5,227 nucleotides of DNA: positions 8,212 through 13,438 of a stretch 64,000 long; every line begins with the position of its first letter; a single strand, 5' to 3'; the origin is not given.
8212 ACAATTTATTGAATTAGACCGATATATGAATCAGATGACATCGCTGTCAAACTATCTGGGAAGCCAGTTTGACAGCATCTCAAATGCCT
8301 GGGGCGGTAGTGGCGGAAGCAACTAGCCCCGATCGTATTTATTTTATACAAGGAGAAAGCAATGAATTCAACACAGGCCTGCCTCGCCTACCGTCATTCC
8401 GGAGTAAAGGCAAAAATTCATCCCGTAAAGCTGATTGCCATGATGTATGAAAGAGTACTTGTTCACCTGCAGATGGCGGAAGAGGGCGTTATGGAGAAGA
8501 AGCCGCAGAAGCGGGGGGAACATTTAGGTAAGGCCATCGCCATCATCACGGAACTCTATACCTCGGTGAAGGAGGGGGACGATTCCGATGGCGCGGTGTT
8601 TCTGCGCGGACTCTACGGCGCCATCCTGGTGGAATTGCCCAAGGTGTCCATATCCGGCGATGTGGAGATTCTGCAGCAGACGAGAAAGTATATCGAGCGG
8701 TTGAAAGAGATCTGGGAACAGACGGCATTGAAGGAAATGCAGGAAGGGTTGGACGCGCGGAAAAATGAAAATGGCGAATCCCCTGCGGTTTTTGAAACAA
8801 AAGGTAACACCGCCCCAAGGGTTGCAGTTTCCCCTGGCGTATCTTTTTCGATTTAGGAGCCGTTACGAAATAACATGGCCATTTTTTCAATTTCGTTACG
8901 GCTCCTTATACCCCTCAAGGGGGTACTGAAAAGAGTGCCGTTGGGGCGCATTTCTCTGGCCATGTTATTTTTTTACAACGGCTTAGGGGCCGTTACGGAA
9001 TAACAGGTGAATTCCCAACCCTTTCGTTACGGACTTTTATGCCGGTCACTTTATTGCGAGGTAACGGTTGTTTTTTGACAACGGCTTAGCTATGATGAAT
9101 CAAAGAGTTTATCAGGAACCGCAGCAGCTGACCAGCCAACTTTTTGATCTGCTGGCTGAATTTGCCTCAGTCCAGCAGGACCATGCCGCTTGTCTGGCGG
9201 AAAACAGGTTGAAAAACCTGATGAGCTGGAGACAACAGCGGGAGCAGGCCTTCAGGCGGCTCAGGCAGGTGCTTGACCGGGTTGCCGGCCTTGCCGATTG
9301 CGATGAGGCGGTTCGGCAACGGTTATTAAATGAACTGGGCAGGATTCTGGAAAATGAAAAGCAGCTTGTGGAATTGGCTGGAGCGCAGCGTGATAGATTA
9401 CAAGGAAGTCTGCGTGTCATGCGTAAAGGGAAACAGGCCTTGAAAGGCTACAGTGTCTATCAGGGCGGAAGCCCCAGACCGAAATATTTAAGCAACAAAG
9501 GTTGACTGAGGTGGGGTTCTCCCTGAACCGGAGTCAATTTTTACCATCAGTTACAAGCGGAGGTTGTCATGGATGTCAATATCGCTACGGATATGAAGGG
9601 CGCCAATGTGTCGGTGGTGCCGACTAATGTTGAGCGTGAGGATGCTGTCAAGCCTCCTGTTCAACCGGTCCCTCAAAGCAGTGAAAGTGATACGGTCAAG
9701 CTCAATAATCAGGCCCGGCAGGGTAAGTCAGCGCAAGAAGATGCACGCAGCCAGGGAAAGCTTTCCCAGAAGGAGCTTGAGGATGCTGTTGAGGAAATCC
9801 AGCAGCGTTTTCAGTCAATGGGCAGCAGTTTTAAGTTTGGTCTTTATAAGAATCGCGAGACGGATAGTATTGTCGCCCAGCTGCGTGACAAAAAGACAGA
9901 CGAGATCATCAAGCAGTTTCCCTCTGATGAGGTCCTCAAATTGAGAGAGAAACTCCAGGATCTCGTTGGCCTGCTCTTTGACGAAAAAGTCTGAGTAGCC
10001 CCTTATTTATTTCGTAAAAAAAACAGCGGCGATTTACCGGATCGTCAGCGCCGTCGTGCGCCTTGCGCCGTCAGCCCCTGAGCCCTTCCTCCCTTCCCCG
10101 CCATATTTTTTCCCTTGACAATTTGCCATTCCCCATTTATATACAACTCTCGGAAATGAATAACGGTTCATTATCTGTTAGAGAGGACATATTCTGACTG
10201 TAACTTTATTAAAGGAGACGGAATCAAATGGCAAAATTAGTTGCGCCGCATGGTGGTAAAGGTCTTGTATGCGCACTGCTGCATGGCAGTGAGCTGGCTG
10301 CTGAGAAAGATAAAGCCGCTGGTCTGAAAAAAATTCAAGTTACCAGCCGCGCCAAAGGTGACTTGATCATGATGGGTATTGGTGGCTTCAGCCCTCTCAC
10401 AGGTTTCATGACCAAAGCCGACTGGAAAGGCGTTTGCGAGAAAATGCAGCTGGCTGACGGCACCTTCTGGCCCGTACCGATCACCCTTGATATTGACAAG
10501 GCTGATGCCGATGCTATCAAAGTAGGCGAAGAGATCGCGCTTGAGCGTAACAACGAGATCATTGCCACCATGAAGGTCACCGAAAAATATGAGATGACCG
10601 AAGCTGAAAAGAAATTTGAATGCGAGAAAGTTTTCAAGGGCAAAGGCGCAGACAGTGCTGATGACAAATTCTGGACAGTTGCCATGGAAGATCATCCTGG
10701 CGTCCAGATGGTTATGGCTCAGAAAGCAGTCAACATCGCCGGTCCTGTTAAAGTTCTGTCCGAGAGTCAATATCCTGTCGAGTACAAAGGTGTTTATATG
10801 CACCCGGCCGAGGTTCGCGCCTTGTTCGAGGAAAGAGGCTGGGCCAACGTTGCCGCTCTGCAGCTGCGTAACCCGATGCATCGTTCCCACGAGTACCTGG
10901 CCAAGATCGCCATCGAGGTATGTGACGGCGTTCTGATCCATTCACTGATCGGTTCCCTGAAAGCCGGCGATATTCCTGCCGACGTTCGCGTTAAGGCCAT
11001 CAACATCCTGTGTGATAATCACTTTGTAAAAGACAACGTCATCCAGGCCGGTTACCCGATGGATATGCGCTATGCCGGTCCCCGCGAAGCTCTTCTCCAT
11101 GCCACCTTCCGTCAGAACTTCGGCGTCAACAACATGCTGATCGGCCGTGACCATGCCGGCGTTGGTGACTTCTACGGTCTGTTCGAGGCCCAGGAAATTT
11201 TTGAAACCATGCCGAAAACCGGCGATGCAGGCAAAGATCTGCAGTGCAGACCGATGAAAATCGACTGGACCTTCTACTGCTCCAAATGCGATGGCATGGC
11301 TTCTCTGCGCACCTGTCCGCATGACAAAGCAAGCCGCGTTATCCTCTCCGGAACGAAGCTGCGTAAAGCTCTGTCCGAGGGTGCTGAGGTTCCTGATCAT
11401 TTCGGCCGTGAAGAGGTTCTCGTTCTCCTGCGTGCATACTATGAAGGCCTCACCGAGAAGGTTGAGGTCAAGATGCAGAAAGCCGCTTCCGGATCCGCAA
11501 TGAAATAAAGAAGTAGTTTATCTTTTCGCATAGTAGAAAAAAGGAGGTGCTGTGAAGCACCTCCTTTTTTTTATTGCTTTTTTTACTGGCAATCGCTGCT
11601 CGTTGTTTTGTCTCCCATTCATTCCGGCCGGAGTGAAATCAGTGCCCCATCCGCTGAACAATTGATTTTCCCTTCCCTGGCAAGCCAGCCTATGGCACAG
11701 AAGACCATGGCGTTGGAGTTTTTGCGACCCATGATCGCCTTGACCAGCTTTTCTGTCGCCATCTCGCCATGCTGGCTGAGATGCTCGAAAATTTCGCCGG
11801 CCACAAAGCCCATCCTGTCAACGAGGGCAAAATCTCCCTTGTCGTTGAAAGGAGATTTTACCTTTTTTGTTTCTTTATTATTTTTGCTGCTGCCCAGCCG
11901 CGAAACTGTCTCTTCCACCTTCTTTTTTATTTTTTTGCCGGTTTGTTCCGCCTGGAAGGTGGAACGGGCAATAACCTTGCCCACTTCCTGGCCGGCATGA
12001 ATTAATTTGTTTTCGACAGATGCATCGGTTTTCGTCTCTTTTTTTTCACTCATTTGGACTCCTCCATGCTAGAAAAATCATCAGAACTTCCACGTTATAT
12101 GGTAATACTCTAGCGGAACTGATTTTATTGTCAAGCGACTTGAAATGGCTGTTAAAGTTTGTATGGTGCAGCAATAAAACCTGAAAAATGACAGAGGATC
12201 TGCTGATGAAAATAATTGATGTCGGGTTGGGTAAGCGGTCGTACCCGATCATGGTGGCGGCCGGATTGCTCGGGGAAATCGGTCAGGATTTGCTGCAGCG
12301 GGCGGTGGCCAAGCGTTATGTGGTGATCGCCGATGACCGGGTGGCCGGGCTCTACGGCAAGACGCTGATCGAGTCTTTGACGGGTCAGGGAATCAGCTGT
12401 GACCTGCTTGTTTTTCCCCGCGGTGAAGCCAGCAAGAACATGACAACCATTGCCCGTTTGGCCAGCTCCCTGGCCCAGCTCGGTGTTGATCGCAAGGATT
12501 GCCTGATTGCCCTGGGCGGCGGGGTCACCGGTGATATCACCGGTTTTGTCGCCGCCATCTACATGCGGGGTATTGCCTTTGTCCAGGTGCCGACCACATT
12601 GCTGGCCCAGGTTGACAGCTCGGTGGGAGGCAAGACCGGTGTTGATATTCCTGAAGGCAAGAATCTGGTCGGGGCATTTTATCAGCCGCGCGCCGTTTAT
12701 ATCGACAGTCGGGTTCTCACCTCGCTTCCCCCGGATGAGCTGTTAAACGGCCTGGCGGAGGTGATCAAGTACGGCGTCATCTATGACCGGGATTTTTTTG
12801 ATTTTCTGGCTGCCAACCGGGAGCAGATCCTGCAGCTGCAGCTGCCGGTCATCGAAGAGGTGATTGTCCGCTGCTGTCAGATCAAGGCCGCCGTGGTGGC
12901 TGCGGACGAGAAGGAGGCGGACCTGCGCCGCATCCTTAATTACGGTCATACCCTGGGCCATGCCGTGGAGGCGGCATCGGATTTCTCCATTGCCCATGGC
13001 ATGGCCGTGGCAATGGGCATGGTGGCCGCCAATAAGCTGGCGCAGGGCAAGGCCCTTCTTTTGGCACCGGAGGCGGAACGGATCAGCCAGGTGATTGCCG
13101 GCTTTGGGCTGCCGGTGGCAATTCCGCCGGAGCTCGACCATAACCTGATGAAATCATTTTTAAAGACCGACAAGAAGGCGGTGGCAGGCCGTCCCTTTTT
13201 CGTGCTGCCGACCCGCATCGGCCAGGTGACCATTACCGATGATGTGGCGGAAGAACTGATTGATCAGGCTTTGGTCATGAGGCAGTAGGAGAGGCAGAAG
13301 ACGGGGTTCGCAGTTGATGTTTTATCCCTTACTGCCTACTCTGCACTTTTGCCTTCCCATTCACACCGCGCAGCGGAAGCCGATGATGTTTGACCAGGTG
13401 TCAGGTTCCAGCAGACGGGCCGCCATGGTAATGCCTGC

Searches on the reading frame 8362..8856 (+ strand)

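Call 10: search_protein_families(library=pfam, max_evalue=1, proteins=[window:8362-8856:+])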
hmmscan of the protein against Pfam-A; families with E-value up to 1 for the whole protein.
window:8362-8856:+ (164 aa): 3 families
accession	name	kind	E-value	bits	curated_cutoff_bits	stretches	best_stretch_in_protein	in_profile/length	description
PF02561.19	FliS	-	1.1e-21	77.7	26.7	1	9-121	3-114/115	Flagellar protein FliS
PF16271.10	DUF4924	-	0.016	15.7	30.3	1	45-121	95-173/179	Domain of unknown function (DUF4924)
PF03399.22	SAC3_GANP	-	0.22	11.3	27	1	32-110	118-189/289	SAC3/GANP family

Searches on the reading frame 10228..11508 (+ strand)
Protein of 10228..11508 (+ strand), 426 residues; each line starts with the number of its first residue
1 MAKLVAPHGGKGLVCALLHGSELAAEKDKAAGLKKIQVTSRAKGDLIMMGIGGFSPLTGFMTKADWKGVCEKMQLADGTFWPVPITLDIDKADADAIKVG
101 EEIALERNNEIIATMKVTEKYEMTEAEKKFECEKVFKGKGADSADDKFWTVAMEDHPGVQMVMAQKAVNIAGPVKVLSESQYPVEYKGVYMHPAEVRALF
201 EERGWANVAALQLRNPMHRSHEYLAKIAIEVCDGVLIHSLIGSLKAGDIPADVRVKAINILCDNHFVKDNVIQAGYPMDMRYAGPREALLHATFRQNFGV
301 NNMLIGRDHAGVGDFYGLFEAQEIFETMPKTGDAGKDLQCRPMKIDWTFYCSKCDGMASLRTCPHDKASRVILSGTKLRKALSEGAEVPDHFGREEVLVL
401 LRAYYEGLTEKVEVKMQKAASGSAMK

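Call 10: search_protein_families(library=pfam, max_evalue=1, proteins=[window:10228-11508:+])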
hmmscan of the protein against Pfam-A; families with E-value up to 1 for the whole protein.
window:10228-11508:+ (426 aa): 2 families
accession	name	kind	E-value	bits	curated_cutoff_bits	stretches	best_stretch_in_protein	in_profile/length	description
PF01747.23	ATP-sulfurylase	-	1.8e-81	273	24.3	1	189-403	3-211/212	ATP-sulfurylase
PF14306.12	PUA_2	-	2.6e-49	167.3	27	1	6-178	2-158/159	PUA-like domain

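Call 46: list_cluster_members(proteins=[P0015, window:10228-11505:+, window:12188-13285:+, window:8362-8853:+, window:13364-13780:-])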
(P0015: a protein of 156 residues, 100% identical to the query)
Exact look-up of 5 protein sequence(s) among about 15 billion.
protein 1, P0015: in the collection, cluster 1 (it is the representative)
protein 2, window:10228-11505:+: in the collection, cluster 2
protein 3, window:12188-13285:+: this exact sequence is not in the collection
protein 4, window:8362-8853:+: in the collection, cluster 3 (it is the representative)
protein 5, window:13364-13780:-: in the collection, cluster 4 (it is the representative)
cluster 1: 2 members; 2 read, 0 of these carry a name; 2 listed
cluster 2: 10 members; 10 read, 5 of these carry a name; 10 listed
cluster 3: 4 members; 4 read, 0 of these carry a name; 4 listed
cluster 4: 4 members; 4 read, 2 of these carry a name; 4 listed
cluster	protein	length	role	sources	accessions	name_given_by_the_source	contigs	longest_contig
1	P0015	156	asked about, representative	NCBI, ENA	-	-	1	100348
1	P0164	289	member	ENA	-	-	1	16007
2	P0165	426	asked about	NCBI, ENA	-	-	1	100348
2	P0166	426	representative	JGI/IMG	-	sulfate adenylyltransferase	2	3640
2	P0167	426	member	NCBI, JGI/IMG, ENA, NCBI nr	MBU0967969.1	MAG: sulfate adenylyltransferase [Proteobacteria bacterium] | sulfate adenylyltransferase [Pseudomonadota bacterium]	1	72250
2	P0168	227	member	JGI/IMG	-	sulfate adenylyltransferase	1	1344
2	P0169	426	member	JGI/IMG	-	sulfate adenylyltransferase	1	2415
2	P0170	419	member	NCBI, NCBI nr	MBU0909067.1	MAG: sulfate adenylyltransferase, partial [Proteobacteria bacterium] | sulfate adenylyltransferase [Pseudomonadota bacterium]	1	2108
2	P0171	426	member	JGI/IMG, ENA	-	-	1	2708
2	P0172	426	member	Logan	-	-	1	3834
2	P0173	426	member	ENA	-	-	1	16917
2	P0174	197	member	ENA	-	-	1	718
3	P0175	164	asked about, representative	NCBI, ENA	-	-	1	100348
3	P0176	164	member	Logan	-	-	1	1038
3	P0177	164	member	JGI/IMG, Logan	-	-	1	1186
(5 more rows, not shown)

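Call 47: find_encoding_contigs(protein=window:10228-11505:+, flank=10000, max_places=8)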
Protein window:10228-11505:+ (426 aa): no gene with exactly this product is on record in the collection.

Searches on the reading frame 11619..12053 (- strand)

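Call 10: search_protein_families(library=pfam, max_evalue=1, proteins=[window:11619-12053:-])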
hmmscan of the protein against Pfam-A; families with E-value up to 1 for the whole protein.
window:11619-12053:- (144 aa): 4 families
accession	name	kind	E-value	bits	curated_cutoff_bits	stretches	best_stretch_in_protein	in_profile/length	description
PF10771.15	DUF2582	-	8.2e-12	45.5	24.2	1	80-141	5-63/65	Winged helix-turn-helix domain (DUF2582)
PF01315.27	Ald_Xan_dh_C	-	0.1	13.4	31.3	1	10-43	70-103/110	Aldehyde oxidase and xanthine dehydrogenase, a/b hammerhead domain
PF15825.10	FAM25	-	0.16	12.7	27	0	13-51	9-47/65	FAM25 family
PF05597.16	Phasin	-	0.17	12.3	28.8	1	3-57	45-103/126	Poly(hydroxyalcanoate) granule associated protein (phasin)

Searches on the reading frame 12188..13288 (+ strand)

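Call 10: search_protein_families(library=pfam, max_evalue=1, proteins=[window:12188-13288:+])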
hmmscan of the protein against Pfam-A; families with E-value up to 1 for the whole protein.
window:12188-13288:+ (366 aa): 4 families
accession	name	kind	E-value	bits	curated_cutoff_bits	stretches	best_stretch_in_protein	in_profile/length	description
PF01761.26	DHQ_synthase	-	2.3e-47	159.8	24.2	1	75-185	3-113/115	3-dehydroquinate synthase N-terminal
PF24621.2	DHQS_C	-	1.2e-44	152.1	27.6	1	188-331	1-144/144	3-dehydroquinate synthase C-terminal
PF13685.12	Fe-ADH_2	-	5.5e-10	39.9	28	1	26-177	5-145/149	Iron-containing alcohol dehydrogenase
PF00465.25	Fe-ADH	-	3.3e-06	27.2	31.3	1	23-137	6-130/168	Iron-containing alcohol dehydrogenase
